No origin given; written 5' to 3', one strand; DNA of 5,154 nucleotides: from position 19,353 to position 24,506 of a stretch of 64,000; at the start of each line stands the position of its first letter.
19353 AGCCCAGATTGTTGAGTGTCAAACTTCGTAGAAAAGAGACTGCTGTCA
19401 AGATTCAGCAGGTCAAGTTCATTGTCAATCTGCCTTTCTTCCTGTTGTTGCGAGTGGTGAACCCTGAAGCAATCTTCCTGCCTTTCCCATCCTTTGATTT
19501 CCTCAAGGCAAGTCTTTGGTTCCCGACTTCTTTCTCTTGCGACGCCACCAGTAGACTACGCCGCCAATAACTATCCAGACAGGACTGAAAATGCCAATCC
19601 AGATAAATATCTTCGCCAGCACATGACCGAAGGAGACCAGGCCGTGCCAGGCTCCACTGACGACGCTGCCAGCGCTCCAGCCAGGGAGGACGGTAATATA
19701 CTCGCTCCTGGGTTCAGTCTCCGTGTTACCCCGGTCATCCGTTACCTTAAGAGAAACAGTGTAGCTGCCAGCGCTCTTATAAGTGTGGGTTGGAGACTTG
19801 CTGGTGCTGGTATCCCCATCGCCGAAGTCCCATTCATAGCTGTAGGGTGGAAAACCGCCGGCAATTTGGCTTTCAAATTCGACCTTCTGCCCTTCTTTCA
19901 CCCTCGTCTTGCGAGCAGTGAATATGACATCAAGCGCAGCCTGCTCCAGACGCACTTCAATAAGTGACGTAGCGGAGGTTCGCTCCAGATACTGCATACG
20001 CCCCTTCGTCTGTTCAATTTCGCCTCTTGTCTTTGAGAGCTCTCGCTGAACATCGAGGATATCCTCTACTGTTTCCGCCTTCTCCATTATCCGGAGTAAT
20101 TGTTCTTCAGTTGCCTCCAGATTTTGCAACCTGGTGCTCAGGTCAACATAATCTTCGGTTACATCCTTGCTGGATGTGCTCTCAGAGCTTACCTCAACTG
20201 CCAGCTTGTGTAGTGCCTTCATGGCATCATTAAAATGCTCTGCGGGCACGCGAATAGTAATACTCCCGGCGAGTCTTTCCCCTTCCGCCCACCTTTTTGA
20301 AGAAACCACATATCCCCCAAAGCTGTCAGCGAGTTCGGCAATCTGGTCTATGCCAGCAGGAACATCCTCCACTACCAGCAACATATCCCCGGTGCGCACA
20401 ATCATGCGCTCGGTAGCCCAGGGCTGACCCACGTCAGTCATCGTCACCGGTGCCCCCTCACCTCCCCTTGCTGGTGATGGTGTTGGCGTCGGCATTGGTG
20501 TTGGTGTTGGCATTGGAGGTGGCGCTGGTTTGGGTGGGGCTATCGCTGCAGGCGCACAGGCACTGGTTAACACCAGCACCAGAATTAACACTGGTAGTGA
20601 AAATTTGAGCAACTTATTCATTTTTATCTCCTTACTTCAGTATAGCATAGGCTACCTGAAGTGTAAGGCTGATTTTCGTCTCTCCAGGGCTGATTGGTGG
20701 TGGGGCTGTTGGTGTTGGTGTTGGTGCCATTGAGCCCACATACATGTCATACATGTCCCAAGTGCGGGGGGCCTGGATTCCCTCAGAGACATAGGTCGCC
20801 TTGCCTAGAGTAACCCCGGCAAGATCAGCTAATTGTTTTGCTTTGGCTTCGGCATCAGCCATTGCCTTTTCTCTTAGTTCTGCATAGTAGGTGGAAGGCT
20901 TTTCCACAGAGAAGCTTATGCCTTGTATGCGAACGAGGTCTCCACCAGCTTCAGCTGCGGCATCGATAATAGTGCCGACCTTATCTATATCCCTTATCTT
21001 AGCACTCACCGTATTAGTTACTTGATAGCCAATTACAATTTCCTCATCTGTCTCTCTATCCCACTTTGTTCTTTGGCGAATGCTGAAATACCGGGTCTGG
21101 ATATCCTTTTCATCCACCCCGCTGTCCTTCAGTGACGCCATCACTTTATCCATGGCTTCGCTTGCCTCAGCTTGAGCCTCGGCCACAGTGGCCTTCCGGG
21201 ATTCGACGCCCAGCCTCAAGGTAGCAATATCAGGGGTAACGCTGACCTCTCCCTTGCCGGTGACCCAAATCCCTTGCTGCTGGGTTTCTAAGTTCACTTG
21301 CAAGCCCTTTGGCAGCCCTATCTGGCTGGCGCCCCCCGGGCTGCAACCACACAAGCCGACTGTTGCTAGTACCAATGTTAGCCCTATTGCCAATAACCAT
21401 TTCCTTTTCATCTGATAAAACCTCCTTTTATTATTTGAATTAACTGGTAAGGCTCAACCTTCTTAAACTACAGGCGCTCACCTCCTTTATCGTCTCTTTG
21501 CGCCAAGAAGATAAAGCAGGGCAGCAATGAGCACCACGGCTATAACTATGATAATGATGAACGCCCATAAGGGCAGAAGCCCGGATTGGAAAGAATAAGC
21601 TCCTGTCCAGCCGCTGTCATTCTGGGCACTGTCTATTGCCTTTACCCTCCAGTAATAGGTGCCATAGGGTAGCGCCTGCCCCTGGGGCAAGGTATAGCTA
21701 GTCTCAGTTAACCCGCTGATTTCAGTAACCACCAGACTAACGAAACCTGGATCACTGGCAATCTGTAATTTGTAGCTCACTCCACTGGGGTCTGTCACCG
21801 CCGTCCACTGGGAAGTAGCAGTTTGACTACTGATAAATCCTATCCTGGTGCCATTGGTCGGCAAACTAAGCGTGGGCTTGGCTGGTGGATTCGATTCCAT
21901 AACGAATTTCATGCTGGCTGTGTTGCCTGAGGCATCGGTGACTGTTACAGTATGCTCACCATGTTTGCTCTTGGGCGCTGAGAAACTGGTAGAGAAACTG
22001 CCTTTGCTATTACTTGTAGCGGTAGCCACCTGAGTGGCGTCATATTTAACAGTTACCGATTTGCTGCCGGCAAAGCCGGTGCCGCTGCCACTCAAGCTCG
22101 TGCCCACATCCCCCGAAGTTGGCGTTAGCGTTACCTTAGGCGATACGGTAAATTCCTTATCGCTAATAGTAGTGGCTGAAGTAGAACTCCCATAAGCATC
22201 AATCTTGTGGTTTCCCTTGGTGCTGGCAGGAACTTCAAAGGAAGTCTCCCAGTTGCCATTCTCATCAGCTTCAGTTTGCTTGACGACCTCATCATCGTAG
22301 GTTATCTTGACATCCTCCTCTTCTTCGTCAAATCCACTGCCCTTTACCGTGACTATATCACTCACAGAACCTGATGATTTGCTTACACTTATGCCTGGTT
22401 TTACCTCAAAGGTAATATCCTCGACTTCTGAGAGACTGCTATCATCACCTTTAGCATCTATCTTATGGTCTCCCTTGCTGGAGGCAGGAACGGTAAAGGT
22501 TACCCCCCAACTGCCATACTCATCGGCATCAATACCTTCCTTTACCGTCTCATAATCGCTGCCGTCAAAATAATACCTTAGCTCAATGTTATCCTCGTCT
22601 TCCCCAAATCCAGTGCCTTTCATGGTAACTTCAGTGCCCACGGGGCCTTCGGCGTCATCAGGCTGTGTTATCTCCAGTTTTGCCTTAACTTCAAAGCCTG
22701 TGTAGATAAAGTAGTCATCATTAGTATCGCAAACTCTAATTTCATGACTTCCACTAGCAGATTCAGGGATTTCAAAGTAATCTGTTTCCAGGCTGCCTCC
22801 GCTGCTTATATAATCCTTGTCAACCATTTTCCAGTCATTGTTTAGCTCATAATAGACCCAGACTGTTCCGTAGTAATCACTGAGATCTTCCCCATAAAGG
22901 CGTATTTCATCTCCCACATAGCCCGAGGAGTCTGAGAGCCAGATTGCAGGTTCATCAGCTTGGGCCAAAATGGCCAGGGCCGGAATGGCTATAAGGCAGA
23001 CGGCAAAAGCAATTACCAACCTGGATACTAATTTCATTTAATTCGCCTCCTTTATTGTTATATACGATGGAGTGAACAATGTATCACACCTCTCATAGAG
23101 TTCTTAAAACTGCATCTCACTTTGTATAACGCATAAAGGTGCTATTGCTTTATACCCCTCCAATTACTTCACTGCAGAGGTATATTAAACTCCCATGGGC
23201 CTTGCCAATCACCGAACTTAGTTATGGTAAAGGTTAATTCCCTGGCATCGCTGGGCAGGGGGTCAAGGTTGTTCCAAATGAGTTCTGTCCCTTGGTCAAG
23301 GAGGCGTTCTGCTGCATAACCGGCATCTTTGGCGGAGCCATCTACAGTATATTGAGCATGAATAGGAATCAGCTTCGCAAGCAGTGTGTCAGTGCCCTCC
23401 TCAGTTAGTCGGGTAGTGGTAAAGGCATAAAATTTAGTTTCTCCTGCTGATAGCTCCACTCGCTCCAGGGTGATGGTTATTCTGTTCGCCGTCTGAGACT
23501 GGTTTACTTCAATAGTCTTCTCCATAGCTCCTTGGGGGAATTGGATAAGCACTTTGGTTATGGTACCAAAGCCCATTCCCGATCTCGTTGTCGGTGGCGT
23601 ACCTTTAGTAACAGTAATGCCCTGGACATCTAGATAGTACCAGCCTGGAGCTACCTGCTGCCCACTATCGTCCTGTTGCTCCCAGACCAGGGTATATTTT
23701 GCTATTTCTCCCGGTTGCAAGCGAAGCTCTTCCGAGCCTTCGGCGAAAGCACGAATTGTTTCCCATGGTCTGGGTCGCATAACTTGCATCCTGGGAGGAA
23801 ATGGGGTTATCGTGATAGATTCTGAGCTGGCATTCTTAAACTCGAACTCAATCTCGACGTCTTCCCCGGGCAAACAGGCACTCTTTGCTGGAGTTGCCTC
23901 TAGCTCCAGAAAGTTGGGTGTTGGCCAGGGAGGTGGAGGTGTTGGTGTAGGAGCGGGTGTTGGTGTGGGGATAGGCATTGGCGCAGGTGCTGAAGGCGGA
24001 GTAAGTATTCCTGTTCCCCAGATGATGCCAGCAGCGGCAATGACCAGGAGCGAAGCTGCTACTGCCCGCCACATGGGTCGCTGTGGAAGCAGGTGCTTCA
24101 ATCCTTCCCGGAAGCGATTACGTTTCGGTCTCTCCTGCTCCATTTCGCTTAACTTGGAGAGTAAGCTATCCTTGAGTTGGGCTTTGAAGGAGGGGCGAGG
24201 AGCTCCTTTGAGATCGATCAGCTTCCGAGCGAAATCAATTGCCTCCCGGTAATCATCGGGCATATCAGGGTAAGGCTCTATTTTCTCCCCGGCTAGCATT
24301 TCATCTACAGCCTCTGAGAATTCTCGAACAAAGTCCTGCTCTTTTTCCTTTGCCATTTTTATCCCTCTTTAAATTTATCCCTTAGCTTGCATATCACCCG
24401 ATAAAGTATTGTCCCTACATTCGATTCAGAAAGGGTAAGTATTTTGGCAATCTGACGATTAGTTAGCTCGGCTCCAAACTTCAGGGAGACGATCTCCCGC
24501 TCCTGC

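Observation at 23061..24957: A 29-nt promoter-like motif (28/29 identical) links the ECF sigma operon to the repeat surface-protein gene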

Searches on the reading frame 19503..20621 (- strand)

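Call 5: search_protein_families(library=pfam, proteins=[window:19503-20621:-], max_evalue=0.01)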
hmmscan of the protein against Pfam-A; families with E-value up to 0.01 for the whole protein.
window:19503-20621:- (372 aa): 5 families
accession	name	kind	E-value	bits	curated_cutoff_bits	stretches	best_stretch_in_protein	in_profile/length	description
PF14257.11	DUF4349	-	4.4e-47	160.6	27.7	2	72-228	1-157/213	Domain of unknown function (DUF4349)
PF18911.6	PKD_4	-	3.1e-18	66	27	1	237-304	10-78/85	PKD domain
PF00801.26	PKD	-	1.7e-16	60.4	23.5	1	234-302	4-74/80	PKD domain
PF06386.16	GvpL_GvpF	-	0.00028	21.4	23.6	1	144-230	84-173/245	Gas vesicle synthesis protein GvpL/GvpF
PF13927.12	Ig_3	-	0.0006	20.7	30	1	237-298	9-70/78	Immunoglobulin domain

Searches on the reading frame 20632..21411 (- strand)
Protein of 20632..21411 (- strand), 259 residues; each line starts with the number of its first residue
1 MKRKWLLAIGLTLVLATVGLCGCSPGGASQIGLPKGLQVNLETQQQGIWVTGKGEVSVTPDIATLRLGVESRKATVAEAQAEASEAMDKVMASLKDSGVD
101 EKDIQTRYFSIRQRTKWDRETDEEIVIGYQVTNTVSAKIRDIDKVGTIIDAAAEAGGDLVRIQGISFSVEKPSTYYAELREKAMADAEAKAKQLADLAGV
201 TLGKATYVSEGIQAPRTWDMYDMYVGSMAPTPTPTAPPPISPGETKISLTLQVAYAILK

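Call 5: search_protein_families(library=pfam, proteins=[window:20632-21411:-], max_evalue=0.01)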
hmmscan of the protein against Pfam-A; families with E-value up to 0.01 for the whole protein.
window:20632-21411:- (259 aa): 1 family
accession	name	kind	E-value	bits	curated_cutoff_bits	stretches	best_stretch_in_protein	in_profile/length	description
PF04402.19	SIMPL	-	1.7e-56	192.2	25.2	1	50-255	3-205/205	Protein of unknown function (DUF541)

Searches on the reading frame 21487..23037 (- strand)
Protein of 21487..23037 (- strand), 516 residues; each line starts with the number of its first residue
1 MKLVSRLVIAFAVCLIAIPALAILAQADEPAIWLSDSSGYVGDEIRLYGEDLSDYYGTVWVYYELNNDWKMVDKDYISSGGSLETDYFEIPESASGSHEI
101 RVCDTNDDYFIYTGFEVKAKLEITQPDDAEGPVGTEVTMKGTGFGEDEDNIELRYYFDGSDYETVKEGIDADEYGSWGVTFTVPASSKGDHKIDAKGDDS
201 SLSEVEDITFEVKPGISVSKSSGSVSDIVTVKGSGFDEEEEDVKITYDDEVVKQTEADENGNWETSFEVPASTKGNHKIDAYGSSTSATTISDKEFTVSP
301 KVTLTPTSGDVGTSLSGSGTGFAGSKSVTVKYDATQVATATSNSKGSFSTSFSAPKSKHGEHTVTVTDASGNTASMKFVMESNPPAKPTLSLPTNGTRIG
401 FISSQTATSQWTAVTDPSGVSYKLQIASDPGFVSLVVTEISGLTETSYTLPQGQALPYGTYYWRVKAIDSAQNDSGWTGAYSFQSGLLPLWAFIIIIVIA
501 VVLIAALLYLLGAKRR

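Call 5: search_protein_families(library=pfam, proteins=[window:21487-23037:-], max_evalue=0.01)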
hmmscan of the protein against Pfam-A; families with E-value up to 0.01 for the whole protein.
window:21487-23037:- (516 aa): 5 families
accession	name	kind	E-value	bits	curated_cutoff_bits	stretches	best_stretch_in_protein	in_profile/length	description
PF01833.30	TIG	-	8.5e-15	55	20.9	3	217-285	5-72/84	IPT/TIG domain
PF19077.6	Big_13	-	1e-06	29.6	27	1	326-377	41-94/102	Bacterial Ig-like domain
PF17936.7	Big_6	-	3.4e-06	27.6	27.6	1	311-375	13-75/83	Bacterial Ig domain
PF06832.18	BiPBP_C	-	7.7e-05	23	26.8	0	352-378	64-90/90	Penicillin-Binding Protein C-terminus Family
PF25788.1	Ig_Rha78A_N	-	0.0011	19.7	27.4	1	420-488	36-104/105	Rha78A-like, N-terminal immunoglobulin domain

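Call 28: search_protein_families(library=ncbifam, proteins=[window:21487-23037:-], max_evalue=0.001)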
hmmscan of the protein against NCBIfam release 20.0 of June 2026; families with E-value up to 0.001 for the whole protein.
window:21487-23037:- (516 aa): 3 families
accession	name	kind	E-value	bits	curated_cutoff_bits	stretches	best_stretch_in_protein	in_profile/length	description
NF033510.3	Ca_tandemer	repeat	1e-09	38.6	50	1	297-374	17-96/96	Ca2+-stabilized repeat-containing adhesin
NF058592.1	GxPGS_dom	subfamily_domain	3.5e-06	27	45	0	305-366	4-65/65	PGS family Ig-like domain-containing protein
NF040520.1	Ig_like_BLP2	equivalog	4.9e-05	21.7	750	1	200-399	159-354/730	Ig-like repeat protein Blp2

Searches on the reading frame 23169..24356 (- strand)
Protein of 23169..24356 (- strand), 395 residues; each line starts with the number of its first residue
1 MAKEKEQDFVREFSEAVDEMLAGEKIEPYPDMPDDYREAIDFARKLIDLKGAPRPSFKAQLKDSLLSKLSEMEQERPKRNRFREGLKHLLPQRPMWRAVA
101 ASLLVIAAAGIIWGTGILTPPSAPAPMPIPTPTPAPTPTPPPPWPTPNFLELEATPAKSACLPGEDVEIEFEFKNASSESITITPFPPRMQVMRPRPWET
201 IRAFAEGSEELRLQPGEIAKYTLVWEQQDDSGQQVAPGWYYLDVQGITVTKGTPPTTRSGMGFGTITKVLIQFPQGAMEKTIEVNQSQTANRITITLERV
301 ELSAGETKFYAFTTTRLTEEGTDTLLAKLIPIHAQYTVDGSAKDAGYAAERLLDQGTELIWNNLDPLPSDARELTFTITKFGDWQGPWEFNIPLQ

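Call 5: search_protein_families(library=pfam, proteins=[window:23169-24356:-], max_evalue=0.01)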
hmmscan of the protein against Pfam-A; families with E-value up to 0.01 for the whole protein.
window:23169-24356:- (395 aa): 3 families
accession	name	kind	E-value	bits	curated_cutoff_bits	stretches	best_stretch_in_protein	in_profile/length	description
PF12690.13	BsuPI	-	4.4e-05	23.8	22.9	0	202-244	57-94/101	Intracellular proteinase inhibitor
PF14016.12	DUF4232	-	0.00034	21.2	27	1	158-252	13-100/129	Domain of unknown function (DUF4232)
PF18705.7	DUF5643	-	0.0058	17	34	0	280-314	2-37/115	Family of unknown function (DUF5643)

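Call 28: search_protein_families(library=ncbifam, proteins=[window:23169-24356:-], max_evalue=0.001)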
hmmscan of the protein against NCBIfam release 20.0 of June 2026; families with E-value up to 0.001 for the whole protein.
window:23169-24356:- (395 aa): 0 families

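Call 50: find_homologous_proteins(query=window:23169-24356:-, max_evalue=0.00001)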
Query window:23169-24356:- (395 aa): 198 proteins with E <= 0.00001 among 8000 candidates; the best 120 are listed.
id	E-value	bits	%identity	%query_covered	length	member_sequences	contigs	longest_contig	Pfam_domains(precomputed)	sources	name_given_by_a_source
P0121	3.2e-264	894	100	100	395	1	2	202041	-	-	-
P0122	6.0e-227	771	87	100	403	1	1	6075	-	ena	-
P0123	4.9e-173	594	69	100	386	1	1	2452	-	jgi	jgi:hypothetical protein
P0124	2.9e-153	529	62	100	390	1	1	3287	PF14016.13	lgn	-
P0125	4.2e-129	449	53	99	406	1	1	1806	-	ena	-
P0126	1.7e-128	447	53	99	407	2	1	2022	-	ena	-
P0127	2.1e-128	447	55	100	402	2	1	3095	PF12690.14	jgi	-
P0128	7.5e-128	445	54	99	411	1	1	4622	-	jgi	jgi:hypothetical protein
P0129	3.6e-127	443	53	99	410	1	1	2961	-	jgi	-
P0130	3.6e-125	436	54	99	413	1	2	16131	PF12690.14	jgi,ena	-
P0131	6.2e-125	435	52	99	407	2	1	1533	-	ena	-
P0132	3.6e-124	433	56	100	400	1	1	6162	-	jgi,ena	-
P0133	9.1e-123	428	54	99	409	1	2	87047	-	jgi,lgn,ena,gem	-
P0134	2.3e-122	427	52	99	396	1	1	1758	-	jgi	-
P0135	1.7e-121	424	57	99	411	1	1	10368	-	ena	-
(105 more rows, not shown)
